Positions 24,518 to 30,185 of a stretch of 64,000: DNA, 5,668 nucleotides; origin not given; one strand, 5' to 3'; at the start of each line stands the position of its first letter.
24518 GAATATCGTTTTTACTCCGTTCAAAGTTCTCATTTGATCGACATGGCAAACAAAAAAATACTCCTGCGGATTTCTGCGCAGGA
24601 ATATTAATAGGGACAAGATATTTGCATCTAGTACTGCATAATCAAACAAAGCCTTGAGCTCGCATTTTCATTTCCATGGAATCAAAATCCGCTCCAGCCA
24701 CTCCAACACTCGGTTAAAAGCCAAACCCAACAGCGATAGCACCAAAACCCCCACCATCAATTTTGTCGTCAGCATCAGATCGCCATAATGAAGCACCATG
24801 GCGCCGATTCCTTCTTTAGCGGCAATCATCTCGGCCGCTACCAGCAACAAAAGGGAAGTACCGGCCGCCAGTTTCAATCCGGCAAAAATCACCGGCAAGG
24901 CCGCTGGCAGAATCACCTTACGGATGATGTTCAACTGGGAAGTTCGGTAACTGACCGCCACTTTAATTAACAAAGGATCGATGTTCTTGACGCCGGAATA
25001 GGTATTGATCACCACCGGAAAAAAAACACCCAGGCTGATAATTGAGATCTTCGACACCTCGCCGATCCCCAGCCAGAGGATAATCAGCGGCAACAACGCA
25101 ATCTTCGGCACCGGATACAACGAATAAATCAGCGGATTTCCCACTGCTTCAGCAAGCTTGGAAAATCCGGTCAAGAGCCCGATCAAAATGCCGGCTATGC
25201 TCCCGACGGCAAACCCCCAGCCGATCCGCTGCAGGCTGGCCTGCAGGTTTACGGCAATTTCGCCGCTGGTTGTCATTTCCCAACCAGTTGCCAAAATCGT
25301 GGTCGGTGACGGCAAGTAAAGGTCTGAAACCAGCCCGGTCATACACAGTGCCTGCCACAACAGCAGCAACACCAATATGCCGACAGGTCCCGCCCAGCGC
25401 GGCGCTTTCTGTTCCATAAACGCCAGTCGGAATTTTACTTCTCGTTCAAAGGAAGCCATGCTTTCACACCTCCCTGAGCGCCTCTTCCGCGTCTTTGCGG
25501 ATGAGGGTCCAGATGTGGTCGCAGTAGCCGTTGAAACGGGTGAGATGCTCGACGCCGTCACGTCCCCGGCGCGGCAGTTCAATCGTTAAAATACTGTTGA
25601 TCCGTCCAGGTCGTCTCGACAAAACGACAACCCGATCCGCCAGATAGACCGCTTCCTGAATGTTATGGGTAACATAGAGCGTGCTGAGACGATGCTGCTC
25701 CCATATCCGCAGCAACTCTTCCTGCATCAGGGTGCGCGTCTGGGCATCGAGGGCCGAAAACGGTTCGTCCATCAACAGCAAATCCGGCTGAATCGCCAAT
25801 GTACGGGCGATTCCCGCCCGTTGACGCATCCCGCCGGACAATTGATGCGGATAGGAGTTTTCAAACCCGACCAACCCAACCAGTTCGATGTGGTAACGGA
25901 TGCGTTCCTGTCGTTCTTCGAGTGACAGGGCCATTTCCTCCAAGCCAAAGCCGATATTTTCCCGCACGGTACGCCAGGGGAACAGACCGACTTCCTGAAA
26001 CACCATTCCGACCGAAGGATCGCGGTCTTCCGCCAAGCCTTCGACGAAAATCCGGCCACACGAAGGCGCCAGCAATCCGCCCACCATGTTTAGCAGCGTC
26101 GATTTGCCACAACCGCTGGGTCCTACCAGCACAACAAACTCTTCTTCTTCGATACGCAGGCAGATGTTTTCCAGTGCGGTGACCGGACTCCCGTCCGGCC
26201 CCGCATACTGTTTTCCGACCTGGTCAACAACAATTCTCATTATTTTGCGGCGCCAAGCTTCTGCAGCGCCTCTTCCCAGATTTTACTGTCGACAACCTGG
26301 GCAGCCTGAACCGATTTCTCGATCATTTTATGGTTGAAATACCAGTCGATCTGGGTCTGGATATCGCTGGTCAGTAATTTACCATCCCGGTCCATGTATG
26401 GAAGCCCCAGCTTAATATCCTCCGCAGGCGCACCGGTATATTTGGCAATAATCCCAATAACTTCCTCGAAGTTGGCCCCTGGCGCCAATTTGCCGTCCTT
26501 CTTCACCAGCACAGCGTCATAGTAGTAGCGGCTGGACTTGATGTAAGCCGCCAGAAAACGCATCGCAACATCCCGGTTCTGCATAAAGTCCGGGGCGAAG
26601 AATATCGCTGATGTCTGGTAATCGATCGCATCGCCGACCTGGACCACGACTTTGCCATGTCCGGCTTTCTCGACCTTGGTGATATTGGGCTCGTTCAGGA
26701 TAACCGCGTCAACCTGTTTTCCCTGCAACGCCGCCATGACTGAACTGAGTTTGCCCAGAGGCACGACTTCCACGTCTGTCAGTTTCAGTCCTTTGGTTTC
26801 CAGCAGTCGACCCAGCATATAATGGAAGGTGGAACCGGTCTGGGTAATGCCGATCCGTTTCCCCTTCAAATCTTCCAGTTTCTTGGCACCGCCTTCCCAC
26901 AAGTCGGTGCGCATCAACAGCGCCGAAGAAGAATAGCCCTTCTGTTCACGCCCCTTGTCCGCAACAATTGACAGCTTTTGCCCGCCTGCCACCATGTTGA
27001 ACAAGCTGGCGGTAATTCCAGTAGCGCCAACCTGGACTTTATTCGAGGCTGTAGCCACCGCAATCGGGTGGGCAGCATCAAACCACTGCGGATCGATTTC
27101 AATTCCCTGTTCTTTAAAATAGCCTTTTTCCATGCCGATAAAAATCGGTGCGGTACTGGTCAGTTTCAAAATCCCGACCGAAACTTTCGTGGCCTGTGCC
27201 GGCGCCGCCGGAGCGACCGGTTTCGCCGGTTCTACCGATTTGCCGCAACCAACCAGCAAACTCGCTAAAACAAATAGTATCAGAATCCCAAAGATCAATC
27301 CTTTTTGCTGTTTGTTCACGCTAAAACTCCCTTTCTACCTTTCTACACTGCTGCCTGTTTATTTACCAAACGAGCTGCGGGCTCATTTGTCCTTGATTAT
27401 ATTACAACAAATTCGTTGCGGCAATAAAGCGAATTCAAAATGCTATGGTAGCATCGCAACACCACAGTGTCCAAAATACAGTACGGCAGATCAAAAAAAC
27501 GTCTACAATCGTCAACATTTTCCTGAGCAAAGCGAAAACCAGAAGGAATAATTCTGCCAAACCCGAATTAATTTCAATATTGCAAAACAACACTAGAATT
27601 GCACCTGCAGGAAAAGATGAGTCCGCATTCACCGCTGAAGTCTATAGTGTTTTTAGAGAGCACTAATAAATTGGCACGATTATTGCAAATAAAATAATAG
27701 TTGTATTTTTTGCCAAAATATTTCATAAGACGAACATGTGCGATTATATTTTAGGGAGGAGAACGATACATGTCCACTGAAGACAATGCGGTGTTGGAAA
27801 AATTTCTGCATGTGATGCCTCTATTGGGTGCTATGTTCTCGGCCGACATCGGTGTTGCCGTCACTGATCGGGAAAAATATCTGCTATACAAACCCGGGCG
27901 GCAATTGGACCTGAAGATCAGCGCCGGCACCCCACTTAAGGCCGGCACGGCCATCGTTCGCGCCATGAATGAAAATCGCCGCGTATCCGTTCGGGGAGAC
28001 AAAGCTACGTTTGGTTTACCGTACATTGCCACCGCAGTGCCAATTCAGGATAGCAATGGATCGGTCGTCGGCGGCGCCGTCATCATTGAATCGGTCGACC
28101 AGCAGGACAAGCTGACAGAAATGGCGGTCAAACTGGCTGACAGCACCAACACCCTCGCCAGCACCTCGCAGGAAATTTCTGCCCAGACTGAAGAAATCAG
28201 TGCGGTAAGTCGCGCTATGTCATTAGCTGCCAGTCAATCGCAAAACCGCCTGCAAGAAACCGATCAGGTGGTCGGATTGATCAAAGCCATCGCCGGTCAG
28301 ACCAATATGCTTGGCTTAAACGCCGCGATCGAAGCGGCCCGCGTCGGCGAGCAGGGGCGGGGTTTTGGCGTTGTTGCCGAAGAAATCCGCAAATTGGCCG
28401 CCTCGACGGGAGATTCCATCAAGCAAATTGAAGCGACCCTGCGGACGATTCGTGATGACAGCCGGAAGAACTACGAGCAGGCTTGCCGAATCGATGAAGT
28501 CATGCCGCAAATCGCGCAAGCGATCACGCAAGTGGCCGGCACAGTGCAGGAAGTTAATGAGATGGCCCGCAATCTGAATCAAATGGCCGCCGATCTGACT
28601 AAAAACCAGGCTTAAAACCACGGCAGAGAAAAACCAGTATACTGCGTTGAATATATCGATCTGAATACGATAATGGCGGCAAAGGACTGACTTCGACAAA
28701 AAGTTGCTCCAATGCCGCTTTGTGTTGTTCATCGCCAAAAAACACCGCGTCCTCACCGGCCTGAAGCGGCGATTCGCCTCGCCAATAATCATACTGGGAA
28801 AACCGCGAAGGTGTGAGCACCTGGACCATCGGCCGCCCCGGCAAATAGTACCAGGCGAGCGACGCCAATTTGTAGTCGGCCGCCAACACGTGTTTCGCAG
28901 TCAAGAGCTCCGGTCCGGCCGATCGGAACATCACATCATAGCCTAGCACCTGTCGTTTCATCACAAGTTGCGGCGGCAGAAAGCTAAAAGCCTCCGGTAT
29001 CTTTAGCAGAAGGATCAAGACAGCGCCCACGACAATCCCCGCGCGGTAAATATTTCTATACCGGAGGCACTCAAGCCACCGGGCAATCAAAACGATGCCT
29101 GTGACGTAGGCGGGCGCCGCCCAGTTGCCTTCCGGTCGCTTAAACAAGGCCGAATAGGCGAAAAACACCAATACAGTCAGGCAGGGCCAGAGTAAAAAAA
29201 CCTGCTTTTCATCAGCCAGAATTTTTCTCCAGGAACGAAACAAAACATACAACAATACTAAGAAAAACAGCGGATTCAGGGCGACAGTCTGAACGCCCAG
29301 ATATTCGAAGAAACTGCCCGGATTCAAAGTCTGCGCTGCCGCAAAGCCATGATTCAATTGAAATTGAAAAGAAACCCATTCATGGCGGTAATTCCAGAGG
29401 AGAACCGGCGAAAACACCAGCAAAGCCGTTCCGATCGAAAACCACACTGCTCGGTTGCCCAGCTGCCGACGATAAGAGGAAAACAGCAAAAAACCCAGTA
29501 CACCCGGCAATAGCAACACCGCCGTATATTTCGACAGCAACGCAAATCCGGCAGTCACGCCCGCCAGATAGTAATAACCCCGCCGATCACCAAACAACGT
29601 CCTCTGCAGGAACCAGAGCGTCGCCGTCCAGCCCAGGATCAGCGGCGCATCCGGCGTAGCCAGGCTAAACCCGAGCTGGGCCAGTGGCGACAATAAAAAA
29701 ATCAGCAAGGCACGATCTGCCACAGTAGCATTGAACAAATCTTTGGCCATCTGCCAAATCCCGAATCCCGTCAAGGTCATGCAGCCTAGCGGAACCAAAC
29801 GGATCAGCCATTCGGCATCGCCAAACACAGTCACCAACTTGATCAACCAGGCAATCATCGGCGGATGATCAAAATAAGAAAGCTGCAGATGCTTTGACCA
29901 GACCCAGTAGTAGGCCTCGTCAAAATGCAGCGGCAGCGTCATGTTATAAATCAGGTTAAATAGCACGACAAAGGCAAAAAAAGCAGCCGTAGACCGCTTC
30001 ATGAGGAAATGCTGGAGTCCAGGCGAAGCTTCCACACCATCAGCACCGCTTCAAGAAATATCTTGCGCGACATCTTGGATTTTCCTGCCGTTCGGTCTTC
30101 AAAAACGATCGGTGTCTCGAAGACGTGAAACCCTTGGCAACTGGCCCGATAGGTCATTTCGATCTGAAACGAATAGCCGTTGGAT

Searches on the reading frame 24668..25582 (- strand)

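Call 61: search_protein_families(library=pfam, proteins=[window:24668-25582:-], max_evalue=0.00001)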
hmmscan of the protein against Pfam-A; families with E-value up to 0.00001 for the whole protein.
window:24668-25582:- (304 aa): 1 family
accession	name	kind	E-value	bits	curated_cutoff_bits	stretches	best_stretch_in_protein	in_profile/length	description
PF00528.27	BPD_transp_1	-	1.3e-23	84.1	26.4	1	131-302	1-180/184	Binding-protein-dependent transport system inner membrane component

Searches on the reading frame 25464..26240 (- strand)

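Call 61: search_protein_families(library=pfam, proteins=[window:25464-26240:-], max_evalue=0.00001)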
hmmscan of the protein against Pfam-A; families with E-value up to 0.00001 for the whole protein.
window:25464-26240:- (258 aa): 1 family
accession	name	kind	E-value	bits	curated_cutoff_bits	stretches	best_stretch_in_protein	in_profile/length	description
PF00005.33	ABC_tran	-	5.7e-31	108.4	25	1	23-161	1-136/137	ABC transporter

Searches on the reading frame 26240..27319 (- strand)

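Call 61: search_protein_families(library=pfam, proteins=[window:26240-27319:-], max_evalue=0.00001)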
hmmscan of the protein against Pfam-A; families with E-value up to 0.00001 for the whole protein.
window:26240-27319:- (359 aa): 3 families
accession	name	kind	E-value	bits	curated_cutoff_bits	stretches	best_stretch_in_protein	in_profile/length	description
PF09084.16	NMT1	-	3.8e-20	73.1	20.5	1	55-267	3-210/216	NMT1/THI5 like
PF13379.11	NMT1_2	-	1.8e-16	61.1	24.7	1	41-267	3-239/252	NMT1-like family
PF12974.12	Phosphonate-bd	-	2.3e-08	34.1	27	1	72-220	28-174/242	ABC transporter, phosphonate, periplasmic substrate-binding protein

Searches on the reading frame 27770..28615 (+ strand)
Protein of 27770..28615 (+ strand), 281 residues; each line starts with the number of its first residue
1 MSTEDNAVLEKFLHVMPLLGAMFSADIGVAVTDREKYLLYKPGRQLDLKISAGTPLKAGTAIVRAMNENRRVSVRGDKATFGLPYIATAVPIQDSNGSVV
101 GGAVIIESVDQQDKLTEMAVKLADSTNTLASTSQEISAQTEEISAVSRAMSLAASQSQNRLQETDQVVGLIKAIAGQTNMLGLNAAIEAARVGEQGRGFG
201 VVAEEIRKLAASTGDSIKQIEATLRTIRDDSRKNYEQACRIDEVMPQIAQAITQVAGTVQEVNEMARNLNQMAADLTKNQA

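Call 61: search_protein_families(library=pfam, proteins=[window:27770-28615:+], max_evalue=0.00001)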
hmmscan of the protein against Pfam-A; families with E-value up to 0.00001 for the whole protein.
window:27770-28615:+ (281 aa): 1 family
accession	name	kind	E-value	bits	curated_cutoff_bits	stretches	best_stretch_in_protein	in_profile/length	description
PF00015.26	MCPsignal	-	1.7e-26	93.6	34.6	1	158-276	29-144/172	Methyl-accepting chemotaxis protein (MCP) signalling domain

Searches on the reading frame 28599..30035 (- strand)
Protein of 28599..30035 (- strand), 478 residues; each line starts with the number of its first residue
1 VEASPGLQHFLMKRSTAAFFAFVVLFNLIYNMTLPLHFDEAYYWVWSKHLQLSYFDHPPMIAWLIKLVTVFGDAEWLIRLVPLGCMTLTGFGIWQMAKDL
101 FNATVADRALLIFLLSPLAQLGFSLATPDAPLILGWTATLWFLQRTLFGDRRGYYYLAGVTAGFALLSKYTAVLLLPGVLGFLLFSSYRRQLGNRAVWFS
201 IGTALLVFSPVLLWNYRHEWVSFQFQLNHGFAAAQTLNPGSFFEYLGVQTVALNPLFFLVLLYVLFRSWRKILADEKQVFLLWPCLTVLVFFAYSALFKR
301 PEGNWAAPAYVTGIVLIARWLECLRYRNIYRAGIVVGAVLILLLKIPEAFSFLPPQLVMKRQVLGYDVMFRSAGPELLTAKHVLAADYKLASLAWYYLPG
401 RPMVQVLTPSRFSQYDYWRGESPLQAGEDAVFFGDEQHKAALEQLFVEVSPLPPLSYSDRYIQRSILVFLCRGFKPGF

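Call 25: search_protein_families(library=pfam, proteins=[window:28599-30035:-], max_evalue=0.00001)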
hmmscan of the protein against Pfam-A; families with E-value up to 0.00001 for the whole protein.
window:28599-30035:- (478 aa): 1 family
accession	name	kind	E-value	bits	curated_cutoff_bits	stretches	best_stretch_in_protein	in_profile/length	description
PF13231.12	PMT_2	-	4e-36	125.1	26.1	1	56-214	1-160/160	Dolichyl-phosphate-mannose-protein mannosyltransferase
